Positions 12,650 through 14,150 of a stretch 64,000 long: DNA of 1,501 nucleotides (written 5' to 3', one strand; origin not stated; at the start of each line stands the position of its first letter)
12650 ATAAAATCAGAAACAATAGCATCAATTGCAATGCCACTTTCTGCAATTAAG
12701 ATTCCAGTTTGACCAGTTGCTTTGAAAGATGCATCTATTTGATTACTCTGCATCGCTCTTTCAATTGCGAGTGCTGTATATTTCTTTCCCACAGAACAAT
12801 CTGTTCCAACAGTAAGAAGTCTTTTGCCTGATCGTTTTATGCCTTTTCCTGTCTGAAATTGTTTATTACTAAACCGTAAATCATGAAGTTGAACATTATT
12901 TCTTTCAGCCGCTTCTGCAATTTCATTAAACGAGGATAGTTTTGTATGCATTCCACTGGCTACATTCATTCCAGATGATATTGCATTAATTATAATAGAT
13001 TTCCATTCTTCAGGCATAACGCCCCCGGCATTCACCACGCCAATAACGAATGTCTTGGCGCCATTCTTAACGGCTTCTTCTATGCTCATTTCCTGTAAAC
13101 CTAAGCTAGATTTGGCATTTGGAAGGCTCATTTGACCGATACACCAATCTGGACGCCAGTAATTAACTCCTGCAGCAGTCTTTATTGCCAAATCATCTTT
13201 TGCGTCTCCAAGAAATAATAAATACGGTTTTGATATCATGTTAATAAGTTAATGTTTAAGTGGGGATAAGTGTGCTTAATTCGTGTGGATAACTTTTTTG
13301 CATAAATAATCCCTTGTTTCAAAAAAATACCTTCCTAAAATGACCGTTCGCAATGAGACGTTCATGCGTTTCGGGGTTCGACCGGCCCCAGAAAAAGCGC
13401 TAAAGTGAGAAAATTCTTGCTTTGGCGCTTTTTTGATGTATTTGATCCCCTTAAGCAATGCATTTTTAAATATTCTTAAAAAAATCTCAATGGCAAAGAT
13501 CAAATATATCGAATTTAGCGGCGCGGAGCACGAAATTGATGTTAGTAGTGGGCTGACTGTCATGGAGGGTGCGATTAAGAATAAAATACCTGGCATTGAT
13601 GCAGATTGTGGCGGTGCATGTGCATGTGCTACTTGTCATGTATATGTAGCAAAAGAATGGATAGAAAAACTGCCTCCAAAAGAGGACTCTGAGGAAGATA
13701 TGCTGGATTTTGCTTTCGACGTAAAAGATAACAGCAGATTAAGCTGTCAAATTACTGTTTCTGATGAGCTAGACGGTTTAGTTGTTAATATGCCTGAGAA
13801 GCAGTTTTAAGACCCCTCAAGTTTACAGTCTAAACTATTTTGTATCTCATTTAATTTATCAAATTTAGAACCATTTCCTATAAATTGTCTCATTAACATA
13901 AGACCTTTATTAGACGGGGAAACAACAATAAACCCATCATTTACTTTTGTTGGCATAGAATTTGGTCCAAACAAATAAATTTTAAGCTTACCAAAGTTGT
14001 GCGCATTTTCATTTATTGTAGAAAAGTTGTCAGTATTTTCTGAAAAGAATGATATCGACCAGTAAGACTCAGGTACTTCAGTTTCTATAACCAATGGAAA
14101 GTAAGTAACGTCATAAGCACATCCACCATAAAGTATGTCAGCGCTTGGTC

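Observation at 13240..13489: GC-rich structured leader with terminator and 22-codon ORF upstream of a 2Fe-2S ferredoxin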

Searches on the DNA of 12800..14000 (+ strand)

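Call 3: search_rna_families(source=window, start=12800, end=14000, threshold=evalue, max_evalue=10, show_alignments=5)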
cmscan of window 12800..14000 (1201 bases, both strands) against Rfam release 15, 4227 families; matches with E-value up to 10: 10.
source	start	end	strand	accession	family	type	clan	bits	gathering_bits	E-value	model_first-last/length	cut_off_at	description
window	12833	12934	-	RF01226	snoZ5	Gene; snRNA; snoRNA; CD-box;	CL00045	22.1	60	0.62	1-113/113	no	Small nucleolar RNA Z5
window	13854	13961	-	RF01591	snoR15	Gene; snRNA; snoRNA; CD-box;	-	21.5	50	8.1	1-131/131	no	small nucleolar RNA snoR15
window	13892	13923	+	RF01326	CRISPR-DR13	Gene; CRISPR;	-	18.6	37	7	1-30/30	no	CRISPR RNA direct repeat element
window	13398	13521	+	RF04150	MIR2655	Gene; miRNA;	-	17.4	122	5.8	1-267/267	no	MIR2655 microRNA precursor family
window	13787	13874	-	RF00172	CAESAR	Cis-reg;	-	17.1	45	5.3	1-80/80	no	ctgf/hcs24 CAESAR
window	13412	13467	-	RF01726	SAM-II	Cis-reg; riboswitch;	-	15.6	44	7.2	1-60/60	no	SAM-II riboswitch aptamer (SAM-II long loop)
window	13463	13482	+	RF00207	K10_TLS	Cis-reg;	-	15.6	43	8.8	13-34/48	no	K10 transport/localisation element (TLS)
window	13369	13431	+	RF02378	SurC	Gene; sRNA;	-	14.8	80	7.3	22-88/161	no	SurC sRNA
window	13411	13537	+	RF04223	MIR2619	Gene; miRNA;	-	14.6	113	1.7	1-202/202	no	MIR2619 microRNA precursor family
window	13877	13941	-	RF02475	GlsR6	Gene; snRNA; snoRNA; CD-box;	-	12.1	75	7.8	1-59/59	no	Small nucleolar RNA GlsR6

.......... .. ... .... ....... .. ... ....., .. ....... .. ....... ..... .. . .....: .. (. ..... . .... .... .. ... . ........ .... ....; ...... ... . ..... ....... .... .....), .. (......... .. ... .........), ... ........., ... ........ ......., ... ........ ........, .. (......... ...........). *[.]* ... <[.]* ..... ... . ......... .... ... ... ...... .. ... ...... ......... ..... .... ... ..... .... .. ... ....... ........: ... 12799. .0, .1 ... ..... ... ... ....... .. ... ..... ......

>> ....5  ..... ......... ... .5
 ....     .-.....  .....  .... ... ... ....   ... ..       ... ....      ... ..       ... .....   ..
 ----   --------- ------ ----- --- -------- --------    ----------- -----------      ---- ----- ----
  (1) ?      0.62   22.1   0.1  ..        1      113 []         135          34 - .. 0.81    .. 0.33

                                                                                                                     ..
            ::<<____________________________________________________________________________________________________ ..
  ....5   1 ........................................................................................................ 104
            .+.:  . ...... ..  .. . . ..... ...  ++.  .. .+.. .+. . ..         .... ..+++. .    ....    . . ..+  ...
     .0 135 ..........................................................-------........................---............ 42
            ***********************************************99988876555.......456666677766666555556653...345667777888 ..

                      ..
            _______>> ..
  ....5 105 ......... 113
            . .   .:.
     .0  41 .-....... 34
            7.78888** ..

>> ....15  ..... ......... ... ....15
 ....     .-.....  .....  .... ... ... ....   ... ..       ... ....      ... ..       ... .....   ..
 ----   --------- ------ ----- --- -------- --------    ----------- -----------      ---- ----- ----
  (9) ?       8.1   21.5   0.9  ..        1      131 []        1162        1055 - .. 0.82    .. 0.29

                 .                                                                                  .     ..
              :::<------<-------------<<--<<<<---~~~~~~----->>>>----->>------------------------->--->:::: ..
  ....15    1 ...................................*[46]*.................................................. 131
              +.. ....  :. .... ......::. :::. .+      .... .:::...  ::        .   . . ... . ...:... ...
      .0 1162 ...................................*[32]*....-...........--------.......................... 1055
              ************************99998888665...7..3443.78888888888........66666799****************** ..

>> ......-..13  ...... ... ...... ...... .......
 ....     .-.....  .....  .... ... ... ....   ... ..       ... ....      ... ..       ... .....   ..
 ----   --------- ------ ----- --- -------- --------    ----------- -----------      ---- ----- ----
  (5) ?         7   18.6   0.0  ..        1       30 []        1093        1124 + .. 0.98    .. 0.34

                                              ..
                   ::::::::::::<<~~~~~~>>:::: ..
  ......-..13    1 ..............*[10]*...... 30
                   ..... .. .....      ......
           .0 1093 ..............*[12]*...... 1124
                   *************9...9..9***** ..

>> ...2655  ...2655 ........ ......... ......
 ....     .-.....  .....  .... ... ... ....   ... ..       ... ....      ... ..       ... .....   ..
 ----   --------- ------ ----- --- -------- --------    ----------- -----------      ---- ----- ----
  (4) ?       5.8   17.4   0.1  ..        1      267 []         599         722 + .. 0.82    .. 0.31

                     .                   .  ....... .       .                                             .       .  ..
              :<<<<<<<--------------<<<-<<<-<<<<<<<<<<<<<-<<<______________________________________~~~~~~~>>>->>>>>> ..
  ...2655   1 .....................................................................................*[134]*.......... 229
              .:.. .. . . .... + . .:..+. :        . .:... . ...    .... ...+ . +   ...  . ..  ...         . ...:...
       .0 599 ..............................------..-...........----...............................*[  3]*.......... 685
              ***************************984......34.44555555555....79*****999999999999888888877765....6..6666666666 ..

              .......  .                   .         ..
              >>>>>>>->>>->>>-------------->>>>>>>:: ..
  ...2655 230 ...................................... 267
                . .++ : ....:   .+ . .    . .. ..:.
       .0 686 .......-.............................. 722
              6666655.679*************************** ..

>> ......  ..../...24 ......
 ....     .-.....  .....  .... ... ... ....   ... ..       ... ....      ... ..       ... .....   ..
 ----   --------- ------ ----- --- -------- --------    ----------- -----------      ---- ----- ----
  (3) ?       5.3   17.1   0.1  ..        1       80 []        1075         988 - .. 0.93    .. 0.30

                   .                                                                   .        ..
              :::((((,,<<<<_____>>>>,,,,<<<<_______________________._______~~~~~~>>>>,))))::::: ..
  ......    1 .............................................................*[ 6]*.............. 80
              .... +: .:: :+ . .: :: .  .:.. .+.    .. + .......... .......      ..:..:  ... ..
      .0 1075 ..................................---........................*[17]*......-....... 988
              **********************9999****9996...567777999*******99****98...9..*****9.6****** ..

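Call 29: build_rna_model(alignment_id=A2, structure=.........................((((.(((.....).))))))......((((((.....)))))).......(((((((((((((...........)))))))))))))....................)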
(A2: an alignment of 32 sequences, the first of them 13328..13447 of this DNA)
Model R1 built from alignment A2 (32 sequences, 133 columns); structure: as given.
model positions 120; base pairs 26; branch points 2; effective number of sequences 1.68; information 0.59 bits per position. Calibrated on 0.2 Mb of random sequence (short: E-values are rough).
structure used (alignment columns):
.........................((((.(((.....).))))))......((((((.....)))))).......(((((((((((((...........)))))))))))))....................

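Call 32: search_with_rna_model(model_id=R1, sources=[window, L001, L002, L003, L004, L005, L006, L007, L008, L009, L010, L011, L012, L013, L014, L015, L016, L017, L018, L019, L020, L021, L022, L023, L024, L025, L026, L027, L028, L029, L030, L031, L032, L033, L034, L035, L036, L037, L038, L039, L040, L041, L042, L043, L044, L045, L046, L047, L048, L049, L050, L051, L052, L053, L054, L055, L056, L057, L058, L059, L060, L061, L062, L063, L064, L065, L066, L067, L068, L069, L070, L071, L072, L073, L074, L075, L076, L077, L078, L079, L080, L081, L083, L084, L086, L088, L089, L090, L092, L095, L096, L100, L101, L104, L107, L110, L112, L113, L114, L115], max_evalue=10, make_alignment=true)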
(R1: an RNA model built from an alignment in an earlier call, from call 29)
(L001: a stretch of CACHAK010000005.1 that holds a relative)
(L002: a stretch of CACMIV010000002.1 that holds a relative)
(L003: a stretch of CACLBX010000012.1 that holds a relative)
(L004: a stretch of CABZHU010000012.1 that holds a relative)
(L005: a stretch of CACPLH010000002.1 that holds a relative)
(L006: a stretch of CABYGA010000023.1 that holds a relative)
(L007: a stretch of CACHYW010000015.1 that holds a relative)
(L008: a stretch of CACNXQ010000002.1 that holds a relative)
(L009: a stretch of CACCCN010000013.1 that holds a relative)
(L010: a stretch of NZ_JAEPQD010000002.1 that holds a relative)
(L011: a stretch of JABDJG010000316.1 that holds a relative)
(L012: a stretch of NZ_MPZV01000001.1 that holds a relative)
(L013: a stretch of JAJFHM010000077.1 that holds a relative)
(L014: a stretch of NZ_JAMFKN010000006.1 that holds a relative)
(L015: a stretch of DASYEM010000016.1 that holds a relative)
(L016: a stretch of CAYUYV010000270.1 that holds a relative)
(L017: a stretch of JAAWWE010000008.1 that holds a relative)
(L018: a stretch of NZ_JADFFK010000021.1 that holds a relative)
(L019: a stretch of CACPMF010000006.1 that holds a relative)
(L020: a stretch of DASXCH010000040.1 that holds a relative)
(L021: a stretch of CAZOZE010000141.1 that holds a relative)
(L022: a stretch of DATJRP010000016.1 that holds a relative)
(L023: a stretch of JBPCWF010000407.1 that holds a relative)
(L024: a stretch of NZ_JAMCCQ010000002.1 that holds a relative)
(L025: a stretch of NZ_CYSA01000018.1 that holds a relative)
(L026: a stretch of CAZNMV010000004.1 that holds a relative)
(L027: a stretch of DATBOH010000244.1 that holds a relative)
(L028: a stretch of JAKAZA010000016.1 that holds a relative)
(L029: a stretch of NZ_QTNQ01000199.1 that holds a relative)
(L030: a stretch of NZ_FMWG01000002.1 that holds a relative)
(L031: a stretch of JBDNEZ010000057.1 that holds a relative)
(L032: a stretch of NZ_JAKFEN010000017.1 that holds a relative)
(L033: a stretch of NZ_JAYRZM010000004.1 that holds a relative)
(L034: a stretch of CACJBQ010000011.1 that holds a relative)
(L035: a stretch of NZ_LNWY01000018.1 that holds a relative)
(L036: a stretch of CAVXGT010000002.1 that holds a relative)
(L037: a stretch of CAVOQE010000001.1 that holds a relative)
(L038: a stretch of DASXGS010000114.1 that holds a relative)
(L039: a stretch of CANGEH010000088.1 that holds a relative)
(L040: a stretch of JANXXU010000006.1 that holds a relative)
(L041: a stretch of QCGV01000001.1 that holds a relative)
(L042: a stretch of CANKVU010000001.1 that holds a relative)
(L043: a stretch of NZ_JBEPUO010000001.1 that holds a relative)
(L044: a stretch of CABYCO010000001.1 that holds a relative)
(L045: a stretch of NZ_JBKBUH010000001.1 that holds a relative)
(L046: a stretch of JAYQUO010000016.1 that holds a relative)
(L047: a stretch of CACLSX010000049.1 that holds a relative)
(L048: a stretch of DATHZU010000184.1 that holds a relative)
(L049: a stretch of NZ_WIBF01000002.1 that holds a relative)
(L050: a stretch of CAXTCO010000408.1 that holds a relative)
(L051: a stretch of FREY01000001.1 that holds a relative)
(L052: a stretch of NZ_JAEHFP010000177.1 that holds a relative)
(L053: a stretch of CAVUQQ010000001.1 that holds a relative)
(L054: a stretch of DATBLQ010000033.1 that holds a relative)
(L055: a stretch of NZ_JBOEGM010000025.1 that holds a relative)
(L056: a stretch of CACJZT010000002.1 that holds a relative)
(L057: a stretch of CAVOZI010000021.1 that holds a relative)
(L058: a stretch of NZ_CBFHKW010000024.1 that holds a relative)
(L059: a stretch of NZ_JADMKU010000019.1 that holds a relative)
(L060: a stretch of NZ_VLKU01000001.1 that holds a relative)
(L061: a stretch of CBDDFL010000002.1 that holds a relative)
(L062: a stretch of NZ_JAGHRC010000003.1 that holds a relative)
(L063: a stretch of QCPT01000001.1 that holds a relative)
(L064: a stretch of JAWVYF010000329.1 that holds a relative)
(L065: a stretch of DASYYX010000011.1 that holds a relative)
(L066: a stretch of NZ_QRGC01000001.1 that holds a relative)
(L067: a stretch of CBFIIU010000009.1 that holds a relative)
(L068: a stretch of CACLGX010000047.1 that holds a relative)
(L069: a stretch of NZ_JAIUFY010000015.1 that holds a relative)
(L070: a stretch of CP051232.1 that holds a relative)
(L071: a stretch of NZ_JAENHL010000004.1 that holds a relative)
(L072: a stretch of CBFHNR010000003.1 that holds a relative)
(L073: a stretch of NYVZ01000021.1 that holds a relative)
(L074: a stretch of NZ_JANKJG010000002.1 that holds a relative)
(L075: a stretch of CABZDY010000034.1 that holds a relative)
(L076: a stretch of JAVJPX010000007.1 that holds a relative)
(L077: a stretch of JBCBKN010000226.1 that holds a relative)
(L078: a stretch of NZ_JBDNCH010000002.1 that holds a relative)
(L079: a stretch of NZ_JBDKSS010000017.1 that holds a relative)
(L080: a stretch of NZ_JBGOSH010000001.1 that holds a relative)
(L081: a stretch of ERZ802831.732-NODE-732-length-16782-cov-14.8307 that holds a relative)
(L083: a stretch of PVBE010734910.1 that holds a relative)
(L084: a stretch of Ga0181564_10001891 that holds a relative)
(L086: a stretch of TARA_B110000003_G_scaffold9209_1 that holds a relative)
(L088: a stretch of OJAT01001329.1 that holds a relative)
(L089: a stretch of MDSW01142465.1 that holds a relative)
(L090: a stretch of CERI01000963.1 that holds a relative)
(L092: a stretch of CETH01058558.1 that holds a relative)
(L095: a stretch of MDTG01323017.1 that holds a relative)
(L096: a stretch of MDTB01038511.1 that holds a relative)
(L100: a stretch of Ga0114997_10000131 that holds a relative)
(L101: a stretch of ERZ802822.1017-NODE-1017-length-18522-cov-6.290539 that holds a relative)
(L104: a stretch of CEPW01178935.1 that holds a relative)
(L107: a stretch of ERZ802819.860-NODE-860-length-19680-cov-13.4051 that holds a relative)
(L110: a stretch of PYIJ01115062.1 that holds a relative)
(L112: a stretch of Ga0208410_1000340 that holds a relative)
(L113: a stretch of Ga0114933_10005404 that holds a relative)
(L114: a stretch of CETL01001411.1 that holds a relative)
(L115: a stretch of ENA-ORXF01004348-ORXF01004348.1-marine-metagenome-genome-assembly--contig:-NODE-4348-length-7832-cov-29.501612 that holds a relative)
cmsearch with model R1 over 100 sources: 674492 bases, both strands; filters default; matches with E-value up to 10: 65.
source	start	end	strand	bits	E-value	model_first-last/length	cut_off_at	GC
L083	5455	5574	-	134.9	2.2e-34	1-120/120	no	0.41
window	13328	13447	+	134.7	2.6e-34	1-120/120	no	0.45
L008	2839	2958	+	134.1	3.7e-34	1-120/120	no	0.43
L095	2140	2259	+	132.8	9e-34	1-120/120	no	0.41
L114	1455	1574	-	132.4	1.1e-33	1-120/120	no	0.43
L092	2527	2646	+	130.5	4e-33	1-120/120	no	0.41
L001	2839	2958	+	130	5.6e-33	1-120/120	no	0.45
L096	450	569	+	130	5.6e-33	1-120/120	no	0.45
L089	6097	6216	+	129.7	6.8e-33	1-120/120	no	0.43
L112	2058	2176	-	129.4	7.9e-33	1-120/120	no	0.41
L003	2843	2961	+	129.3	8.6e-33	1-120/120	no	0.41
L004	899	1017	+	129.3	8.7e-33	1-120/120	no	0.4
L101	2963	3081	+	128.9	1.1e-32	1-120/120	no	0.41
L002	2839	2958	+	128.2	1.8e-32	1-120/120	no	0.44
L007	2842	2961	+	127.5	2.8e-32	1-120/120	no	0.41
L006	2843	2961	+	126.7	4.6e-32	1-120/120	no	0.42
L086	5645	5763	-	114.4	1.5e-28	1-120/120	no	0.39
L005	2840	2959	+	112.6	4.8e-28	1-120/120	no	0.39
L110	2197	2316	-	111.8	8.1e-28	1-120/120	no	0.39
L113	9465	9585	+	109.7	3.2e-27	1-120/120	no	0.4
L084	312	432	-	107.3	1.5e-26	1-120/120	no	0.39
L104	3980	4100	-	105.8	4e-26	1-120/120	no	0.4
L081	4865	4984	-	100.5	1.3e-24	1-120/120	no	0.37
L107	9129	9248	-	98.4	5e-24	1-120/120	no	0.36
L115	7378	7496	+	96.9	1.4e-23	1-120/120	no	0.37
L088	1839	1960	+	93.1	1.6e-22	1-120/120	no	0.39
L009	2819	2938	+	92.9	1.8e-22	1-120/120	no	0.33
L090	829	947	+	92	3.5e-22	1-120/120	no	0.36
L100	1584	1702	-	81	4.5e-19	1-120/120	no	0.36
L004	948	1056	-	33.4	1.5e-05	1-120/120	no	0.35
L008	2891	2999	-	30.5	0.0001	1-120/120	no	0.4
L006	2892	3000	-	27.7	0.00061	1-120/120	no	0.37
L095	2196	2284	-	27.1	0.00091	1-120/120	no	0.31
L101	3012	3120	-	27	0.001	1-120/120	no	0.38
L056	2790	2936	+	26.1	0.0018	1-120/120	no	0.35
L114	1400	1522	+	25.8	0.0021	1-120/120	no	0.36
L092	2583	2671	-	25.7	0.0023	1-120/120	no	0.33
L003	2892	2990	-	25.7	0.0023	1-120/120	no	0.36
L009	2869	2971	-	25.6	0.0024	1-120/120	no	0.28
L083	5430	5518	+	25.6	0.0025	1-120/120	no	0.33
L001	2891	3014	-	25.2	0.0031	1-120/120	no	0.36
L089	6153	6241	-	25.1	0.0034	1-120/120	no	0.31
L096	502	624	-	24.2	0.006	1-120/120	no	0.37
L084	265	378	+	24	0.007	1-120/120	no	0.37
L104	3933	4046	+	24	0.007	1-120/120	no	0.37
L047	1637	1781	+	23.8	0.0083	1-120/120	no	0.36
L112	2033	2127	+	23.6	0.0092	1-120/120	no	0.35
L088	1888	1989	-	23.2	0.012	1-120/120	no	0.29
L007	2907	2983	-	22.9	0.014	22-105/120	no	0.27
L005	2893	3006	-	22.5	0.019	1-120/120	no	0.34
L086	5598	5711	+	22.5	0.019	1-120/120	no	0.34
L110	2150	2263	+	22.5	0.019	1-120/120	no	0.34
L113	9519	9632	-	22.5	0.019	1-120/120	no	0.34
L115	7427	7529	-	22.3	0.022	1-120/120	no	0.28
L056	2867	2959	-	22.3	0.022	1-120/120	no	0.26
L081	4823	4934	+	22.1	0.025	1-120/120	no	0.29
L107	9087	9198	+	22.1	0.025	1-120/120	no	0.29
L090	878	970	-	21.5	0.037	1-120/120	no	0.28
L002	2891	3014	-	20.5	0.071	1-120/120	no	0.35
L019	2927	3078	-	20.3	0.081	1-120/120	no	0.34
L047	1714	1806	-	19.8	0.11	1-120/120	no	0.27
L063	2924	3007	-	15.7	1.6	1-120/120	no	0.24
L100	1548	1653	+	15.2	2.3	1-120/120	no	0.3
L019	2846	2993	+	15.1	2.4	1-120/120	no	0.34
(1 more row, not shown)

Alignment A3: 65 matches aligned to the model, 230 columns, each read 5' to 3' on its own strand. Consensus structure (alignment columns), stored with it:
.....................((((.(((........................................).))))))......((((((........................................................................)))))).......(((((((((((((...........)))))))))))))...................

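Call 33: search_with_rna_model(model_id=R1, sources=[window, L001, L002, L003, L004, L005, L006, L007, L008, L009, L081, L083, L084, L086, L088, L089, L090, L092, L095, L096, L097, L100, L101, L104, L107, L110, L112, L113, L114, L115, L116, L082], max_evalue=1e-10, make_alignment=true)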
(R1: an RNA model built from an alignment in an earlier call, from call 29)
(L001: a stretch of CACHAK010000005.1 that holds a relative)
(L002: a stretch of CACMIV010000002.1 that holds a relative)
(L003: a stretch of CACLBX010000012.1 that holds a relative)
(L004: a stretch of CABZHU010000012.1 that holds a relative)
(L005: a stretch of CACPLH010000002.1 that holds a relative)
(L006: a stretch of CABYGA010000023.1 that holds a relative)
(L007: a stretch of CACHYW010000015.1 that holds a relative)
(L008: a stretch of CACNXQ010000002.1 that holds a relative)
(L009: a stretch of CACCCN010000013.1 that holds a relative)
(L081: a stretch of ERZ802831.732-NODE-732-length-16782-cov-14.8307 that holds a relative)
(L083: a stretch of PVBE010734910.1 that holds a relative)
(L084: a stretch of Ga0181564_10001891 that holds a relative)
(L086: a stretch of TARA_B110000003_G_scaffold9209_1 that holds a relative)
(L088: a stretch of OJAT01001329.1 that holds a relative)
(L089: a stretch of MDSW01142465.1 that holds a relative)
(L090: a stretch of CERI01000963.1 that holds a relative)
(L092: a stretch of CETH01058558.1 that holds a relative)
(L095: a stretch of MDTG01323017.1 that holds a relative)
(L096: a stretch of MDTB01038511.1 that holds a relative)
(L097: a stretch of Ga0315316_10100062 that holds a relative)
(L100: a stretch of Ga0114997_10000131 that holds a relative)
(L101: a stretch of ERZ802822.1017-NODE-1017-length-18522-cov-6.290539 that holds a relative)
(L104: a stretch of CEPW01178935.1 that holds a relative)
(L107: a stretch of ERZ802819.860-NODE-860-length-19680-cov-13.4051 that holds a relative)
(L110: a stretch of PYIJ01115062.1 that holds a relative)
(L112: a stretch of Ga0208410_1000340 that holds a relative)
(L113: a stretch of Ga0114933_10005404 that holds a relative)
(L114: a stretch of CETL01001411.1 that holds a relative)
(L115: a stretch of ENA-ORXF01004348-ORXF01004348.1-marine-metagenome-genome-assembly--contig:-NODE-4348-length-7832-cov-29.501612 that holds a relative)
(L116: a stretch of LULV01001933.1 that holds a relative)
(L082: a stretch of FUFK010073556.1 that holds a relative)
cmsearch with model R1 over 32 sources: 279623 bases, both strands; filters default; matches with E-value up to 1e-10: 32.
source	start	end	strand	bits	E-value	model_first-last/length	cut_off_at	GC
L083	5455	5574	-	134.9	9.2e-35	1-120/120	no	0.41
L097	19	138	+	134.8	9.8e-35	1-120/120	no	0.41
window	13328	13447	+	134.7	1.1e-34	1-120/120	no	0.45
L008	2839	2958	+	134.1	1.5e-34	1-120/120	no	0.43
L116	2608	2727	-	133.5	2.3e-34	1-120/120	no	0.45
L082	5874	5993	-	133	3.1e-34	1-120/120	no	0.46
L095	2140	2259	+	132.8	3.7e-34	1-120/120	no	0.41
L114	1455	1574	-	132.4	4.6e-34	1-120/120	no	0.43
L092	2527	2646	+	130.5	1.7e-33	1-120/120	no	0.41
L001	2839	2958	+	130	2.3e-33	1-120/120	no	0.45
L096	450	569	+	130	2.3e-33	1-120/120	no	0.45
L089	6097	6216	+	129.7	2.8e-33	1-120/120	no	0.43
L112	2058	2176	-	129.4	3.3e-33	1-120/120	no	0.41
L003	2843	2961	+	129.3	3.6e-33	1-120/120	no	0.41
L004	899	1017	+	129.3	3.6e-33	1-120/120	no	0.4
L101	2963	3081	+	128.9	4.7e-33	1-120/120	no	0.41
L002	2839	2958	+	128.2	7.5e-33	1-120/120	no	0.44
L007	2842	2961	+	127.5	1.2e-32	1-120/120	no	0.41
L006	2843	2961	+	126.7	1.9e-32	1-120/120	no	0.42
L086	5645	5763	-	114.4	6.1e-29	1-120/120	no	0.39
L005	2840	2959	+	112.6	2e-28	1-120/120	no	0.39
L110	2197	2316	-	111.8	3.3e-28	1-120/120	no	0.39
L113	9465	9585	+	109.7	1.3e-27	1-120/120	no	0.4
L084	312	432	-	107.3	6.4e-27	1-120/120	no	0.39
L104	3980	4100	-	105.8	1.7e-26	1-120/120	no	0.4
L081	4865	4984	-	100.5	5.4e-25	1-120/120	no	0.37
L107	9129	9248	-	98.4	2.1e-24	1-120/120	no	0.36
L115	7378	7496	+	96.9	5.8e-24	1-120/120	no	0.37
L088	1839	1960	+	93.1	6.7e-23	1-120/120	no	0.39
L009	2819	2938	+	92.9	7.6e-23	1-120/120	no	0.33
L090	829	947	+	92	1.4e-22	1-120/120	no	0.36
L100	1584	1702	-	81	1.9e-19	1-120/120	no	0.36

Alignment A4: 32 matches aligned to the model, 128 columns, each read 5' to 3' on its own strand. Consensus structure (alignment columns), stored with it:
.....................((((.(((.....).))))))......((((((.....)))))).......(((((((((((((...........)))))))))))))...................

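Call 67: search_rna_families(sources=[L009, L100, L159, L005, L083, L096], threshold=evalue, max_evalue=1)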
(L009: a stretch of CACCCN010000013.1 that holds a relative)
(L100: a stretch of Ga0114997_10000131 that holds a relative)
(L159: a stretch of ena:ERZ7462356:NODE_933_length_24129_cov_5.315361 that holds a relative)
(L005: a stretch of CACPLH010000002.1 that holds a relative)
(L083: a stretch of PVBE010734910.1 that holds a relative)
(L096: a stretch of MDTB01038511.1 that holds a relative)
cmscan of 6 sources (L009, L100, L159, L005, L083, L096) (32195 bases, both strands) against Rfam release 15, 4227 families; matches with E-value up to 1: 0.
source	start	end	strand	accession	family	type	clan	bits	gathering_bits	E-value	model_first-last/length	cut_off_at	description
